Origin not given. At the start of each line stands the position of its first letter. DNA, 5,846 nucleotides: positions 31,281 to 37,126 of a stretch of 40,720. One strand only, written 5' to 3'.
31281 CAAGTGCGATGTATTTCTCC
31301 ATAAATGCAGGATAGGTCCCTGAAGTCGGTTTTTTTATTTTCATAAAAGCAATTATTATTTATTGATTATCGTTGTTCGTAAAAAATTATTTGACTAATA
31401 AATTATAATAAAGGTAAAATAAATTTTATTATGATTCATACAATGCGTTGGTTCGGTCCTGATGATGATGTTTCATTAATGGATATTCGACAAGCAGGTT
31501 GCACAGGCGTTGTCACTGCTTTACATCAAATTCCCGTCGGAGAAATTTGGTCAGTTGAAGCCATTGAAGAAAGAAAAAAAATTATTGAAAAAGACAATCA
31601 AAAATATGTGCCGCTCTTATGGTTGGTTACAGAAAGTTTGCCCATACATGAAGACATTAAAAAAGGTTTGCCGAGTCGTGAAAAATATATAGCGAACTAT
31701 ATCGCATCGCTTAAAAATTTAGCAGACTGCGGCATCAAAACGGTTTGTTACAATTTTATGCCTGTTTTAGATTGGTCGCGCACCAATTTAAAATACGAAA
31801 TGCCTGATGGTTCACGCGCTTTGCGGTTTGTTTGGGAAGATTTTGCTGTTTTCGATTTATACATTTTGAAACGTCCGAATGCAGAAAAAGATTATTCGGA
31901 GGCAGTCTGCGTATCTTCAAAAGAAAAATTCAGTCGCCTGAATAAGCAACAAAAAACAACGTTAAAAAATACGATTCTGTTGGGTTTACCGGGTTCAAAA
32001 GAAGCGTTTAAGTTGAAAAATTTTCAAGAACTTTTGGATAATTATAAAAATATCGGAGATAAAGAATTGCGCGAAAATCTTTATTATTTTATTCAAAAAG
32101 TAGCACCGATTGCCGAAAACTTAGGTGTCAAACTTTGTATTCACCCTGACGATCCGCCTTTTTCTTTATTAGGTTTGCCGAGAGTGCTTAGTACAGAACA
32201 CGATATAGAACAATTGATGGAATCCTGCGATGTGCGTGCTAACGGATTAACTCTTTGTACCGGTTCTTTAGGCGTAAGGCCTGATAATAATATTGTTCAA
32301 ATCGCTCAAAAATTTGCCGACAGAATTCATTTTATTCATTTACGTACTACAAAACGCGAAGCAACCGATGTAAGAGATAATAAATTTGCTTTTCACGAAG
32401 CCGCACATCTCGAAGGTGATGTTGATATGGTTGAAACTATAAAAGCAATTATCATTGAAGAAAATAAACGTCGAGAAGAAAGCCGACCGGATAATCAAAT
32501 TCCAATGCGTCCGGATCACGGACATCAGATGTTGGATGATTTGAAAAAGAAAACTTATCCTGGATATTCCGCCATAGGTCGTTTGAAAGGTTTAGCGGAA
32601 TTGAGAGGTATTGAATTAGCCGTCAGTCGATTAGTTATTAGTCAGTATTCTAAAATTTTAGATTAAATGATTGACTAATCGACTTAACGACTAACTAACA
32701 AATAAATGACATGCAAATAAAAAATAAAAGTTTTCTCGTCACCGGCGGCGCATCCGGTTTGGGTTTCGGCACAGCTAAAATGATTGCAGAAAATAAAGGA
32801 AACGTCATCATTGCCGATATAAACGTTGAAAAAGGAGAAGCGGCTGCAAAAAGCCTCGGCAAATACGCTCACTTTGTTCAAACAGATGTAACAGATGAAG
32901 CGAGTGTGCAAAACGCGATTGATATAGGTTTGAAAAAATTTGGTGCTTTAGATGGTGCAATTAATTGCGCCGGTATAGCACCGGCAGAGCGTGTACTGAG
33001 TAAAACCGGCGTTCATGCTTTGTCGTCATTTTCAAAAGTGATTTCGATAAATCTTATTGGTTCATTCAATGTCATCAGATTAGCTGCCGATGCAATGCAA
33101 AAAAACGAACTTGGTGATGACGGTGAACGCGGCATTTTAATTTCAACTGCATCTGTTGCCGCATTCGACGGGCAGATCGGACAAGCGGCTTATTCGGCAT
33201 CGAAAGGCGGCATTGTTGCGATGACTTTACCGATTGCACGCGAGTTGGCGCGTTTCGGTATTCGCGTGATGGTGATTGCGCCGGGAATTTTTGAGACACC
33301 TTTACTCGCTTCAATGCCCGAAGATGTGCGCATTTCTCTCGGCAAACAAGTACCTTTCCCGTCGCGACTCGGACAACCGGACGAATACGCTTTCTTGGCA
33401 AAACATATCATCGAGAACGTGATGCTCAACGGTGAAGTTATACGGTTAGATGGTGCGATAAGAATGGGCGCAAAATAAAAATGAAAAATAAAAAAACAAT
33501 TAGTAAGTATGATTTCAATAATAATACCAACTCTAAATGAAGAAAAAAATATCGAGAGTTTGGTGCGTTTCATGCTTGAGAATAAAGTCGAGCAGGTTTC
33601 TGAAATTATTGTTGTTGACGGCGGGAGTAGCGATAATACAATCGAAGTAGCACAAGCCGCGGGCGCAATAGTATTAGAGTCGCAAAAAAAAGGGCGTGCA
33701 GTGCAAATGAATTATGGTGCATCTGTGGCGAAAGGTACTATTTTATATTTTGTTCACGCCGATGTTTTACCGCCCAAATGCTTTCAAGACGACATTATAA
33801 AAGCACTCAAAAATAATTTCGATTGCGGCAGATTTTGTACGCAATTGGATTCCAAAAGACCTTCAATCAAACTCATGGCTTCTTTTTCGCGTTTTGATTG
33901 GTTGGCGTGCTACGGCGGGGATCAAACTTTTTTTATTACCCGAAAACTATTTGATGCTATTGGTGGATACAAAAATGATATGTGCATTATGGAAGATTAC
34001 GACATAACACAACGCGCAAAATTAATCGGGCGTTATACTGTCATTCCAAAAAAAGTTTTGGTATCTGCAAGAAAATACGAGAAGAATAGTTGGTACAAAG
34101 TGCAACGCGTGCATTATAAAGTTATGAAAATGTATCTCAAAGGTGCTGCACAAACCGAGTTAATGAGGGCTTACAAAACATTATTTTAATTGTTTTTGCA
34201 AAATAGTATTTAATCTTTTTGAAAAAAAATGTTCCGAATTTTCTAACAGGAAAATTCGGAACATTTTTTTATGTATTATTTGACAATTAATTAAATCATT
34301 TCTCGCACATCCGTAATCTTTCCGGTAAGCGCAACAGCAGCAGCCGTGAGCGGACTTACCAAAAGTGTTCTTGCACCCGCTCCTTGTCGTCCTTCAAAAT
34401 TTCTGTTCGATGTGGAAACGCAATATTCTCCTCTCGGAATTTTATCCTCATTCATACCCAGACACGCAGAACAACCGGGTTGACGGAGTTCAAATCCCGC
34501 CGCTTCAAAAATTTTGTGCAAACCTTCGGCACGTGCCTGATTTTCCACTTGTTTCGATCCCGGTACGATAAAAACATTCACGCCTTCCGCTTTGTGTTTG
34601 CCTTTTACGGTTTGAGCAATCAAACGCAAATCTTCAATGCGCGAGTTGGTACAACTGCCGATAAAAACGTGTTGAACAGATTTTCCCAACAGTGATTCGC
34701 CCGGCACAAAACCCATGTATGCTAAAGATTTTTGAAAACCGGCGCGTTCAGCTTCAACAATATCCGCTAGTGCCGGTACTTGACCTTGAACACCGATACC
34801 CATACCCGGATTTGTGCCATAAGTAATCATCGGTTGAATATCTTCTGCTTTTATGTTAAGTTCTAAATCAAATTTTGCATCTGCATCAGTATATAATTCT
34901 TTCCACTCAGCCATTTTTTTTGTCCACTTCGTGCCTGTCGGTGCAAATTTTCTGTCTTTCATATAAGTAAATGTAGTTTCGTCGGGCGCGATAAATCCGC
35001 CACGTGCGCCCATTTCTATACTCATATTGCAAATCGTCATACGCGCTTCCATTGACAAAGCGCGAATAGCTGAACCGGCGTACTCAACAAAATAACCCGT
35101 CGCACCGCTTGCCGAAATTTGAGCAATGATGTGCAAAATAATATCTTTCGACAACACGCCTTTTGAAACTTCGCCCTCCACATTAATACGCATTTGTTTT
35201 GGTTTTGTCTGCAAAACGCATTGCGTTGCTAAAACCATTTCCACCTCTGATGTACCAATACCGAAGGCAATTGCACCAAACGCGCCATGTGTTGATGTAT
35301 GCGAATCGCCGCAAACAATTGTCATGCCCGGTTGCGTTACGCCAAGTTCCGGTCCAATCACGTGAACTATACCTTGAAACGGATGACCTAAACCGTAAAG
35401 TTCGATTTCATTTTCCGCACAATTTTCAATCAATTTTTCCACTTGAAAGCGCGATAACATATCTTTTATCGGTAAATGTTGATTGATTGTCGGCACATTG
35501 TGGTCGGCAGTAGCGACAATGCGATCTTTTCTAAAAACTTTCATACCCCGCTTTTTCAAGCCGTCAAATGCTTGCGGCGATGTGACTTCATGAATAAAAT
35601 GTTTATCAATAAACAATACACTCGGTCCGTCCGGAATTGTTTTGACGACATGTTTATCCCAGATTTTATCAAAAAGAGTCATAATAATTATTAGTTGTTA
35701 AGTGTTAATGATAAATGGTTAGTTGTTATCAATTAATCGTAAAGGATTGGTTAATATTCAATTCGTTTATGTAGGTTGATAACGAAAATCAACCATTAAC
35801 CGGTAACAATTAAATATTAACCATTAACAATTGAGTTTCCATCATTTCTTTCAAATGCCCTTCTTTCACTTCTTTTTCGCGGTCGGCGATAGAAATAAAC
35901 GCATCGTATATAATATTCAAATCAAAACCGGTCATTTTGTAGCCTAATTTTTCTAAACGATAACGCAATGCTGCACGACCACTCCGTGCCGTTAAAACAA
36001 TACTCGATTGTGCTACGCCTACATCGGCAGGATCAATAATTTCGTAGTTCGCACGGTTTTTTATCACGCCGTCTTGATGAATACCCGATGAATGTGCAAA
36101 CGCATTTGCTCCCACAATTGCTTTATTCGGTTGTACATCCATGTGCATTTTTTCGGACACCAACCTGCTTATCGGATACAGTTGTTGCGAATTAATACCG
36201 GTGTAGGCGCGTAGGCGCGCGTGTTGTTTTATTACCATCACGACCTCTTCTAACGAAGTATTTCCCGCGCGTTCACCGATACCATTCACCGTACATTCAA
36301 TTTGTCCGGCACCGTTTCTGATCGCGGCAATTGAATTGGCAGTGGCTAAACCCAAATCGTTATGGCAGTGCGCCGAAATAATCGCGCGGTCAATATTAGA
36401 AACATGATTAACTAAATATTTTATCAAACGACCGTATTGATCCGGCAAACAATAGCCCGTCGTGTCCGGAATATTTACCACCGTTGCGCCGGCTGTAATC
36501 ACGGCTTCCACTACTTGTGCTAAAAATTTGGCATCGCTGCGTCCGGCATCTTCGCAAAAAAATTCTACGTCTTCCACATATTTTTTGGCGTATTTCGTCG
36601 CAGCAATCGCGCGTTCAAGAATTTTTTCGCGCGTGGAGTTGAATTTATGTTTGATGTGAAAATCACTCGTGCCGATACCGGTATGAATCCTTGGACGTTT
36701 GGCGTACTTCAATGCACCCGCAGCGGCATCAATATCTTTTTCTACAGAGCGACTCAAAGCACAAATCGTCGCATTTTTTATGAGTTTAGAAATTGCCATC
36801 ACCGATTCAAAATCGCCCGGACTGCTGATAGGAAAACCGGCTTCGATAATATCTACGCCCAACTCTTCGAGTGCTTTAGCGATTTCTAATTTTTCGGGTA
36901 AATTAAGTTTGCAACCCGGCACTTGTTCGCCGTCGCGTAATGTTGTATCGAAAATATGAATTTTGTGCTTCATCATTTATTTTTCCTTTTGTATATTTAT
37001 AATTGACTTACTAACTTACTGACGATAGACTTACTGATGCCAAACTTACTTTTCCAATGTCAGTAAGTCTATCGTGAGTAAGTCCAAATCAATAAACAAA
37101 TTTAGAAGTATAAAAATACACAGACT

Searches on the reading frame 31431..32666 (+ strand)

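Call 20: search_protein_families(library=pfam, proteins=[window:31431-32666:+], max_evalue=0.00001)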
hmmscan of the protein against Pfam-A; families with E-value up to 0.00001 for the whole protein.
window:31431-32666:+ (411 aa): 2 families
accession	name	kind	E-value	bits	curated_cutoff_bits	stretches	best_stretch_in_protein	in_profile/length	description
PF03786.19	UxuA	-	1.9e-123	412.1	23.7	1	1-399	1-351/352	D-mannonate dehydratase (UxuA)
PF01261.30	AP_endonuc_2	-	1.9e-07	31.5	31.1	0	208-339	95-215/249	Xylose isomerase-like TIM barrel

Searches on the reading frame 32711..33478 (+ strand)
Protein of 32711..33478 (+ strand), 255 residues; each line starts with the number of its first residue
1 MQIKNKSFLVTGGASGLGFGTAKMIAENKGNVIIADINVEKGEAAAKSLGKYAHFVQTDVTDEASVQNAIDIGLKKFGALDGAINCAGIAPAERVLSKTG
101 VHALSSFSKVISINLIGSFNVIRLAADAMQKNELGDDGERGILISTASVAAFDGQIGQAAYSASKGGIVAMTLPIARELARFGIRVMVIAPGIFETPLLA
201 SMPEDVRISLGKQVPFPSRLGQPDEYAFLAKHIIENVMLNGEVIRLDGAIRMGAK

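Call 20: search_protein_families(library=pfam, proteins=[window:32711-33478:+], max_evalue=0.00001)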
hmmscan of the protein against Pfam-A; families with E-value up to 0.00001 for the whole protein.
window:32711-33478:+ (255 aa): 3 families
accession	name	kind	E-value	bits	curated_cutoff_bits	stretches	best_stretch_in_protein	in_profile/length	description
PF00106.31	adh_short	-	4e-44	150.9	26.6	1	8-205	3-193/195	short chain dehydrogenase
PF13561.12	adh_short_C2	-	6.7e-37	127.7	27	1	14-247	3-232/236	Enoyl-(Acyl carrier protein) reductase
PF08659.16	KR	-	2.3e-09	37.9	22.6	1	8-170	3-158/180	KR domain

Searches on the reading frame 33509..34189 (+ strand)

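Call 20: search_protein_families(library=pfam, proteins=[window:33509-34189:+], max_evalue=0.00001)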
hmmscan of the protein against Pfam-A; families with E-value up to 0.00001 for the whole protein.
window:33509-34189:+ (226 aa): 3 families
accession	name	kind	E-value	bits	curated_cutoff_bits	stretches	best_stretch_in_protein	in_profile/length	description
PF00535.33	Glycos_transf_2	-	2.7e-18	66.9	23.3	1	3-153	1-155/168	Glycosyl transferase family 2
PF10111.15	Glyco_tranf_2_2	-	9.5e-10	38.8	27.3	0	3-87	1-93/276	Glycosyltransferase like family 2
PF13641.12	Glyco_tranf_2_3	-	9.6e-10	39.3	27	1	2-190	3-214/230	Glycosyltransferase like family 2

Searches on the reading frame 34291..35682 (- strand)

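Call 20: search_protein_families(library=pfam, proteins=[window:34291-35682:-], max_evalue=0.00001)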
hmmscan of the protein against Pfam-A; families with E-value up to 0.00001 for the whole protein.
window:34291-35682:- (463 aa): 1 family
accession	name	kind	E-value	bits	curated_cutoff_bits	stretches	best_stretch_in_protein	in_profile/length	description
PF00330.25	Aconitase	-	6.1e-167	556.7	28.7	1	5-454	1-463/463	Aconitase family (aconitate hydratase)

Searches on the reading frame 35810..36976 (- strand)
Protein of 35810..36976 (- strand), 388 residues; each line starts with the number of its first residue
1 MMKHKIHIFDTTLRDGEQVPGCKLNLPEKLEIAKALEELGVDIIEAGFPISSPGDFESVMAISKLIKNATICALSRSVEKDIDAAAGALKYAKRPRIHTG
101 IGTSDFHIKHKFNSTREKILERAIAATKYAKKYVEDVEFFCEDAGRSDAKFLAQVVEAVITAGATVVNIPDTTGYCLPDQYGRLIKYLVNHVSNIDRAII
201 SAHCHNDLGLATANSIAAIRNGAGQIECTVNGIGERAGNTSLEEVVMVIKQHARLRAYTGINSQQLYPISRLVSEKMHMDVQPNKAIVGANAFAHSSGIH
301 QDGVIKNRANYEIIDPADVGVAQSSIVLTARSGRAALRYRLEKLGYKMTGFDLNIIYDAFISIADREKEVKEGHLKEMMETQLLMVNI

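Call 20: search_protein_families(library=pfam, proteins=[window:35810-36976:-], max_evalue=0.00001)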
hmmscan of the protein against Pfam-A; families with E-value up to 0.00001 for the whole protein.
window:35810-36976:- (388 aa): 2 families
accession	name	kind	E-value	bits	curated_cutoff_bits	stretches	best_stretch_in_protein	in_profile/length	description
PF00682.25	HMGL-like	-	1.5e-95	320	29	1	5-273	1-260/260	HMGL-like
PF22617.1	HCS_D2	-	5.9e-24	84.7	27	1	287-368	1-82/82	Homocitrate synthase post-HMGL domain-like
